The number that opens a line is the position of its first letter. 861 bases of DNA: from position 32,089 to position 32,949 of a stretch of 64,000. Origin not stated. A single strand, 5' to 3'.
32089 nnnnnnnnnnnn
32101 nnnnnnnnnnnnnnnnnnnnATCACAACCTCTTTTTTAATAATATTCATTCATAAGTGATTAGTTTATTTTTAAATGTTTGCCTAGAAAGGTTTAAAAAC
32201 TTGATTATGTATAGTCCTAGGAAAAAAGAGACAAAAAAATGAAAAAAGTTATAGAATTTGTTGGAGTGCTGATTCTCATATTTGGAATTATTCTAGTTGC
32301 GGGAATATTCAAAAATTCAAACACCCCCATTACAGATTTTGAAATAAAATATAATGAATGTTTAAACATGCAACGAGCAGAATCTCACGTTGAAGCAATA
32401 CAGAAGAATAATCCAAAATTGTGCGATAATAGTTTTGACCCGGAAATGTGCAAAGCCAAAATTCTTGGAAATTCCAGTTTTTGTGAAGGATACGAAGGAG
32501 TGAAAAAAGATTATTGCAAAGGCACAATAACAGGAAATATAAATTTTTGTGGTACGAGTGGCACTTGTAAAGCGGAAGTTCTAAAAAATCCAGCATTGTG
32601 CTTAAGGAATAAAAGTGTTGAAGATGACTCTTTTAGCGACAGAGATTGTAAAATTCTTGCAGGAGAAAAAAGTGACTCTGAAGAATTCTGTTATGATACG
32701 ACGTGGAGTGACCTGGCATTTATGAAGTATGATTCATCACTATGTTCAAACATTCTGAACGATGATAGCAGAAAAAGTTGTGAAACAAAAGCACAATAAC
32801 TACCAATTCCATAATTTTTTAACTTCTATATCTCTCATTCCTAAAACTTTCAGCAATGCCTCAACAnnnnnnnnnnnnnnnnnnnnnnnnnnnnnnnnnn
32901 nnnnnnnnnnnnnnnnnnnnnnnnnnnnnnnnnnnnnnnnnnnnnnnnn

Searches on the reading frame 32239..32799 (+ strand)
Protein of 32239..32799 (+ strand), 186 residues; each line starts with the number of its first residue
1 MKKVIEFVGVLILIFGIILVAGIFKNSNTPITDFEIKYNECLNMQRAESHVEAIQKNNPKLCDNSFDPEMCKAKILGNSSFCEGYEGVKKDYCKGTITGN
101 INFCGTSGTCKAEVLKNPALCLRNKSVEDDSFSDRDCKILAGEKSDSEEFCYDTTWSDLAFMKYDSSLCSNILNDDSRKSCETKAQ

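Call 6: search_protein_families(library=pfam, proteins=[window:32239-32799:+], max_evalue=0.01)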
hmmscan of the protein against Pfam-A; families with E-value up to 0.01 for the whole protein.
window:32239-32799:+ (186 aa): 0 families

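Call 31: search_protein_families(library=ncbifam, proteins=[window:32239-32799:+], max_evalue=0.01)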
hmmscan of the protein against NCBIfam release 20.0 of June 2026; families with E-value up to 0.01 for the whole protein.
window:32239-32799:+ (186 aa): 0 families
